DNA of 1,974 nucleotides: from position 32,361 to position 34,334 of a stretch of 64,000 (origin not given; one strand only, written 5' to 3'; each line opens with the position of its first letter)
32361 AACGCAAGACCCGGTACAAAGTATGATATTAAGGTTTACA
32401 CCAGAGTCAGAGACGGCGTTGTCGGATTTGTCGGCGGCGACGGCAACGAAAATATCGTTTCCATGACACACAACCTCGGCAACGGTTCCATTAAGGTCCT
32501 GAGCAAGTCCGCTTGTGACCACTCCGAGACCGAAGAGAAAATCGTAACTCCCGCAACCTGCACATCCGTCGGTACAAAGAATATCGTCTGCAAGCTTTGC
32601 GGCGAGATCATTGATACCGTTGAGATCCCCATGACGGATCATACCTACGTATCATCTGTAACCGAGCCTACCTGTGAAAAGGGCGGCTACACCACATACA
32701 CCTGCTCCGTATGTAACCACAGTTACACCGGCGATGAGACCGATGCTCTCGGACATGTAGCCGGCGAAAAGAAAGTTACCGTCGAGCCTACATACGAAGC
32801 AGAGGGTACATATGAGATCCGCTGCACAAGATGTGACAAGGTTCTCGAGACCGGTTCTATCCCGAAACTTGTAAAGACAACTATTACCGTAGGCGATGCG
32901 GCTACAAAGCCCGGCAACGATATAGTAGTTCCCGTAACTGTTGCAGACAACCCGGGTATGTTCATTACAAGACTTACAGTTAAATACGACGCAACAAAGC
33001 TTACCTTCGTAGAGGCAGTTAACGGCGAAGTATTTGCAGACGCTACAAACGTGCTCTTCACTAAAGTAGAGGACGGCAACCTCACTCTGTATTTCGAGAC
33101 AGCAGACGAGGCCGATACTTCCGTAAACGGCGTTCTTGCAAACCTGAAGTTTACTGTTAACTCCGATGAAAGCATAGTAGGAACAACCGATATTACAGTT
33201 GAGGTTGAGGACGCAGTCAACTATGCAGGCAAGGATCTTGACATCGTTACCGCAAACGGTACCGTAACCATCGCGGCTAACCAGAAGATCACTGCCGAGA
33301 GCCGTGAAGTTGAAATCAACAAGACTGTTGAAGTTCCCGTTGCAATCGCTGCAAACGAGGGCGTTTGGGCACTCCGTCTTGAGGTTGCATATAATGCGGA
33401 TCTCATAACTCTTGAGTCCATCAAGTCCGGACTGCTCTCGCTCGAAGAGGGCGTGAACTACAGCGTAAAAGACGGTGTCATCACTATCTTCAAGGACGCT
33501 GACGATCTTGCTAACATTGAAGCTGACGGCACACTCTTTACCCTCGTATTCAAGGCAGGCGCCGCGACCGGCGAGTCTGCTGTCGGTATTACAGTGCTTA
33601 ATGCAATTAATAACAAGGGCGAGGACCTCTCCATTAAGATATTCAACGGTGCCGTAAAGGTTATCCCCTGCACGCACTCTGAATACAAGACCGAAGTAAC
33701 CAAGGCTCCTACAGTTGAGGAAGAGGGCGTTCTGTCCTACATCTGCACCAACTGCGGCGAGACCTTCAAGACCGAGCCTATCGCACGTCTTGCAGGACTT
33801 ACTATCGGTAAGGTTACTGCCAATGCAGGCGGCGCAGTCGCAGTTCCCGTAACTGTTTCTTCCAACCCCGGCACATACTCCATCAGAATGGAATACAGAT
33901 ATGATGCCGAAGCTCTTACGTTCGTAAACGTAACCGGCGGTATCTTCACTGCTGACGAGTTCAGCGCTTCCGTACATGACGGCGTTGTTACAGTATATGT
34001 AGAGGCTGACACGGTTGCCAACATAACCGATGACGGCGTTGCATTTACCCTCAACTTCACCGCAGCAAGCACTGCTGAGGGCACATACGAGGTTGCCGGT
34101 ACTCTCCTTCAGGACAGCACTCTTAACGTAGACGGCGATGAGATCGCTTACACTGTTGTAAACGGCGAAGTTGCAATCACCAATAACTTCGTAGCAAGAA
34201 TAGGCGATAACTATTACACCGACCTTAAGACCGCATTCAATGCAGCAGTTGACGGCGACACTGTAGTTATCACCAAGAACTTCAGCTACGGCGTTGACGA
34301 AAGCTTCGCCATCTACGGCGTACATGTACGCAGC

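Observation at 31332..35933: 1533-aa secreted protein built from cohesin-like modules and His/Cys mini-modules, with no recognisable anchor or dockerin partner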

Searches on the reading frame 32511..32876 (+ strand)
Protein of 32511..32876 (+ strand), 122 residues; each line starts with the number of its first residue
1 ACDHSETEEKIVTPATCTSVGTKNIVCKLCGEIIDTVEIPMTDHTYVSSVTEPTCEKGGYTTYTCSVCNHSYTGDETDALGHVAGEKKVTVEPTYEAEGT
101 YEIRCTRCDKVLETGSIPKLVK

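Call 7: search_protein_families(library=pfam, proteins=[window:32511-32876:+], max_evalue=5)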
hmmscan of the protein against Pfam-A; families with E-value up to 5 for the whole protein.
window:32511-32876:+ (122 aa): 24 families
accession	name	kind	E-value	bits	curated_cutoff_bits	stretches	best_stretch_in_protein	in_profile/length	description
PF21349.2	RUBY_RBDX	-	0.00071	19.4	26.5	2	63-76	1-14/30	Rubrerythrin, rubredoxin-like domain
PF08271.17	Zn_Ribbon_TF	-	0.0013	18.7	29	2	65-120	3-37/43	TFIIB zinc-binding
PF00518.22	E6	-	0.0018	19.1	27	1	27-113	1-82/110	Early Protein (E6)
PF00130.28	C1_1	-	0.06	13.6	26.5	1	26-70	13-36/53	Phorbol esters/diacylglycerol binding domain (C1 domain)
PF18547.6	HalOD2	-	0.096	13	27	1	65-114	5-43/52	Halobacterial output domain 2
PF24749.2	DUF7695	-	0.11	12.7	25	1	24-37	6-19/58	Domain of unknown function (DUF7695)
PF18439.7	zf_UBZ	-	0.14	12.3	25.6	1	61-73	1-13/32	Ubiquitin-Binding Zinc Finger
PF18445.7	Zn_ribbon_PRDM4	-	0.16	12.2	25.8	0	64-75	12-23/38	PR zinc knuckle motif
PF23103.1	Zf-C2H2_ZNF451_5th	-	0.18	12.1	27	1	101-113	3-15/35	Fifth Zinc fingers C2H2 type, ZNF451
PF24292.1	DUF7479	-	0.2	12.3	27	0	102-117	2-17/60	Domain of unknown function (DUF7479)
PF13894.12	zf-C2H2_4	-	0.23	12.7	27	0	63-73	1-11/24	C2H2-type zinc finger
PF23145.1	Zf_2nd_IFT121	-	0.25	11.5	25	1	60-77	14-31/45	IFT121, second zinc finger domain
PF13717.11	Zn_ribbon_4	-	0.3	11.5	30.3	1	99-111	22-34/36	zinc-ribbon domain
PF23137.1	HVO_0758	-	0.34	11.2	27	1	100-119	17-37/55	HVO_0758 mu-protein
PF02892.21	zf-BED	-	0.44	11.1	20.6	0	23-34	15-26/44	BED zinc finger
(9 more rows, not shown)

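Call 19: search_protein_representatives(protein=window:32511-32870:+)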
Query: 120 residues. Proteins with E-value up to 0.001 (for the whole library): 27350; up to 1e-10: 12161; up to 1e-30: 2463. The best 150 are listed.
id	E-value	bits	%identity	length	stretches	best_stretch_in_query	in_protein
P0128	0.0e+00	1033.3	48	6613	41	2-83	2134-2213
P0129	7.4e-292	965.2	45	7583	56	13-113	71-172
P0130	6.3e-182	610.5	50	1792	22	44-110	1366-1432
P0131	7.4e-175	587.7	47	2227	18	12-119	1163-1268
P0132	1.2e-165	557.9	36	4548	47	4-115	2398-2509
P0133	1.9e-162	547.6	42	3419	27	4-110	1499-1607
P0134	3.8e-160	540.2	40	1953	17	12-114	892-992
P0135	4.4e-159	536.7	40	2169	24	43-110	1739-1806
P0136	9.4e-157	529.2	43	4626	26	10-82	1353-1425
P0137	4.1e-152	514.3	40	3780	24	4-109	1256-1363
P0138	1.9e-150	508.9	37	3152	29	4-119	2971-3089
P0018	1.3e-147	499.7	44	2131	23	21-119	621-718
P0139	1.0e-146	496.8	51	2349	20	4-82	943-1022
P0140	3.4e-146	495.2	45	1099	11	3-112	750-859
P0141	8.6e-146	493.9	41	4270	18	5-110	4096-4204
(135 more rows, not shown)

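Call 87: search_protein_families(library=ncbifam, proteins=[window:32511-32876:+], max_evalue=10)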
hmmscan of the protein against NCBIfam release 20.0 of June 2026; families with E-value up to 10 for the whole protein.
window:32511-32876:+ (122 aa): 4 families
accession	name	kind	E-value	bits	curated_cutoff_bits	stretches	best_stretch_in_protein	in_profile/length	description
NF009053.0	PRK12387.1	subfamily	0.029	14.1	204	1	23-74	74-126/180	formate hydrogenlyase complex iron-sulfur subunit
NF045768.1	RubredRD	equivalog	0.084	12.9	90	1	62-79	3-20/54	rubredoxin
NF045645.1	DVU_1557_fam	equivalog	0.18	12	60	0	102-116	2-16/60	DVU_1557 family redox protein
NF047912.1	ECs_2282_CxxC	subfamily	0.32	11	37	2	92-115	17-40/60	ECs_2282 family putative zinc-binding protein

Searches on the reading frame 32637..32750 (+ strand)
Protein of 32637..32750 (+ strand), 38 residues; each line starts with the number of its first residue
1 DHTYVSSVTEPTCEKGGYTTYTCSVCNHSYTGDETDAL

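Call 59: search_solved_structures(query=A3, max_evalue=1, show_alignments=2)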
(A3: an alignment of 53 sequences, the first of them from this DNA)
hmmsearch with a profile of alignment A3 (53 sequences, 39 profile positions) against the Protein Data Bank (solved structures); distinct sequences matched with E-value up to 1: 93 (the best 60 are shown).
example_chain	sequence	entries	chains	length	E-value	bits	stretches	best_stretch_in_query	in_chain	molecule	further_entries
9qa6_A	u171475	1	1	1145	3.8e-20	74.4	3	2-38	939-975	IgA protease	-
2i13_A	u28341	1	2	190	1.1e-05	28.1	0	16-35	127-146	Aart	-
7txc_E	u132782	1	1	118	5.8e-05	25.8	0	21-34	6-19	Hypermethylated in cancer 2 protein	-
1mey_C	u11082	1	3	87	0.00064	22.4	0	16-34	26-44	CONSENSUS ZINC FINGER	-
1x6h_A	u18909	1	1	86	0.0016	21.2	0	16-32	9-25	Transcriptional repressor CTCF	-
2cor_A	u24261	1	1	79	0.0025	20.6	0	22-35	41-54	PINCH protein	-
7mc1_A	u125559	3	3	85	0.0093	18.7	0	22-34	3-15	Isoform 2 of Zinc finger and BTB domain-containing protein 17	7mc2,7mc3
1spw_A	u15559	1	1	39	0.0096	18.7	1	23-33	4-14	Rubredoxin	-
1bfy_A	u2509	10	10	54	0.016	17.9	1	20-32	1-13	RUBREDOXIN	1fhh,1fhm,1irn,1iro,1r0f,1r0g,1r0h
1t9q_A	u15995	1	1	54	0.018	17.8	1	20-32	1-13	Rubredoxin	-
4rxn_A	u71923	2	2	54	0.018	17.8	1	20-33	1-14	RUBREDOXIN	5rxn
1b2j_A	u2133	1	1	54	0.02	17.7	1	20-32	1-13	PROTEIN (RUBREDOXIN)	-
1rb9_A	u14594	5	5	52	0.02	17.6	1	20-33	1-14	RUBREDOXIN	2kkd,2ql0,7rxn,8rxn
1be7_A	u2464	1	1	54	0.022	17.5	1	20-32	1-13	RUBREDOXIN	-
2kmk_A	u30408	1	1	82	0.023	17.5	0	18-30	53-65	Zinc finger protein Gfi-1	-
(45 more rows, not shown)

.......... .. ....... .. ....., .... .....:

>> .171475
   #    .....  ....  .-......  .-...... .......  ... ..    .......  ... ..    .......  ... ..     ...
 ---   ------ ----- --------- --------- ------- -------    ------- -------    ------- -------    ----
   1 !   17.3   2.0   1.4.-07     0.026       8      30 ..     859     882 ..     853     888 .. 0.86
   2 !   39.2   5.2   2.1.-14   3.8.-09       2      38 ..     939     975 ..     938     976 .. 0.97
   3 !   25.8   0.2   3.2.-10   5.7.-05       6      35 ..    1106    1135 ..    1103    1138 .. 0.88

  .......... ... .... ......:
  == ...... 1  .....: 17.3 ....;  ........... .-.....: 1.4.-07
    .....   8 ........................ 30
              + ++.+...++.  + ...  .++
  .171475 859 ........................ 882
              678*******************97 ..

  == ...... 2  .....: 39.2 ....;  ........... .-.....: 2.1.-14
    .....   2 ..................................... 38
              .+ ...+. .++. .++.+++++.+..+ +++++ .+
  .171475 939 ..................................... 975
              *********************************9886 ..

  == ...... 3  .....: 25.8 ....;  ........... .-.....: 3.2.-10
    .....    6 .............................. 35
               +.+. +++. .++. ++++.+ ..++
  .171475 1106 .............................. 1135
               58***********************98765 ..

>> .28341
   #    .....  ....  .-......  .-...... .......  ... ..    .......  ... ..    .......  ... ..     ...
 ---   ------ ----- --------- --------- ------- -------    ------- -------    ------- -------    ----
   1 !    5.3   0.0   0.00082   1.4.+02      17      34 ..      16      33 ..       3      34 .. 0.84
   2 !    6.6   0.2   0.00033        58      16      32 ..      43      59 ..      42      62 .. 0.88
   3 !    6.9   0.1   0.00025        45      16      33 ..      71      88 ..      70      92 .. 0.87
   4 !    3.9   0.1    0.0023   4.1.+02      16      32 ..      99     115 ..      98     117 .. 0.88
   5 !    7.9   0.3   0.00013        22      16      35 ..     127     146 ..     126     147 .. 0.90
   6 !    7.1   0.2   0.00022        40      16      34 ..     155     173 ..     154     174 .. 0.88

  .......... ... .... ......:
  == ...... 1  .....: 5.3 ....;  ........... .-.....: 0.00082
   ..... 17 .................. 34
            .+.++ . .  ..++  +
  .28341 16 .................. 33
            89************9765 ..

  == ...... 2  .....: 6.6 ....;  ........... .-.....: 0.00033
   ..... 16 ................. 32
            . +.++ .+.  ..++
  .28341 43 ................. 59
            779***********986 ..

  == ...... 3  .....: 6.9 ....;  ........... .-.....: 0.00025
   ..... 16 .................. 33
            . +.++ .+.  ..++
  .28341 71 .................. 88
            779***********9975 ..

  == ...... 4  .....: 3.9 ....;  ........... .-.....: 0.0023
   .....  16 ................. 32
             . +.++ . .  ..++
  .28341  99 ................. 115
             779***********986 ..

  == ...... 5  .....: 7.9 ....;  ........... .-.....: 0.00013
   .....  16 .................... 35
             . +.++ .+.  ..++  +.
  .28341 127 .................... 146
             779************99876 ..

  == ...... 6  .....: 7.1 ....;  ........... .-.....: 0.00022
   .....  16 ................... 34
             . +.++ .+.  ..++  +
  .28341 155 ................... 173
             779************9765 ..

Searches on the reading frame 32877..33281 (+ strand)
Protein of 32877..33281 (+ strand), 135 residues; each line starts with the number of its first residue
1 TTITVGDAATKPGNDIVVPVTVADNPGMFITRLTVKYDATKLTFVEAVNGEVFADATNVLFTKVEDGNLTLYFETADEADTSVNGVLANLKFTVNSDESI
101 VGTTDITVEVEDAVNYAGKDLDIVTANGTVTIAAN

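Call 7: search_protein_families(library=pfam, proteins=[window:32877-33281:+], max_evalue=5)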
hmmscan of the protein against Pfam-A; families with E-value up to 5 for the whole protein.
window:32877-33281:+ (135 aa): 5 families
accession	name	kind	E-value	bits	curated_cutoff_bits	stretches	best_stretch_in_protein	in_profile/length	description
PF00963.24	Cohesin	-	2.8e-14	53.9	24.1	1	2-132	2-139/139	Cohesin domain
PF02431.20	Chalcone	-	0.0027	17.6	27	1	43-110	125-192/203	Chalcone-flavanone isomerase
PF18283.7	CBM77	-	0.009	16.8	25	1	55-91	45-81/108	Carbohydrate binding module 77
PF00712.24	DNA_pol3_beta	-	0.04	14.5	24.4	1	83-134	26-72/120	DNA polymerase III beta subunit, N-terminal domain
PF20753.2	DUF6558_C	-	0.078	13.7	24.4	1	42-116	19-91/119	Phage tail C-terminal domain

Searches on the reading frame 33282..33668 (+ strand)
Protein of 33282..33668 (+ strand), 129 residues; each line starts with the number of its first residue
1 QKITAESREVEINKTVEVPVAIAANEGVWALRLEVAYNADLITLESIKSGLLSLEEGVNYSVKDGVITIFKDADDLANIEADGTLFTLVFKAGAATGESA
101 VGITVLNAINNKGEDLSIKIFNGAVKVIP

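Call 7: search_protein_families(library=pfam, proteins=[window:33282-33668:+], max_evalue=5)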
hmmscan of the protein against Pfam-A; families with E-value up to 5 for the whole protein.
window:33282-33668:+ (129 aa): 2 families
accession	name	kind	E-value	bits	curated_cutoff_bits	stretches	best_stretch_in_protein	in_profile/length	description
PF00963.24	Cohesin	-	5.7e-10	40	24.1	1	6-109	6-120/139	Cohesin domain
PF03442.20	CBM_X2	-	5.8e-06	26.7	28.9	1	35-95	22-78/83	Carbohydrate binding domain X2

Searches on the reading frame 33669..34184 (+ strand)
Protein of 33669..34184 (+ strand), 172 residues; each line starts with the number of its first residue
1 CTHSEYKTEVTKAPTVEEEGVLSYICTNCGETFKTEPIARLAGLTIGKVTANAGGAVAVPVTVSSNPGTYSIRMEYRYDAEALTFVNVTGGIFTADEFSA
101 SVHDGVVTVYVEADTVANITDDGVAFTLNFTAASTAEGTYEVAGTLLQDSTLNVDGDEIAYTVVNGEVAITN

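Call 7: search_protein_families(library=pfam, proteins=[window:33669-34184:+], max_evalue=5)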
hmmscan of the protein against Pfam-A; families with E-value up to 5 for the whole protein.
window:33669-34184:+ (172 aa): 5 families
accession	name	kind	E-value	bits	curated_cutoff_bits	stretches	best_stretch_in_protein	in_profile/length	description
PF00963.24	Cohesin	-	3.5e-15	56.9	24.1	1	44-169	3-138/139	Cohesin domain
PF12888.12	Lipid_bd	-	0.00083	19.6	25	1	63-145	52-135/141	Lipid-binding putative hydrolase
PF13913.12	zf-C2HC_2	-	0.15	12.3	27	1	25-40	4-19/25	zinc-finger of a C2HC-type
PF14930.12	Qn_am_d_aII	-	0.17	12.6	27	1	55-106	18-70/107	Quinohemoprotein amine dehydrogenase, alpha subunit domain II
PF02368.24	Big_2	-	4.3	7.8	22.8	1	47-69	52-75/79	Bacterial Ig-like domain (group 2)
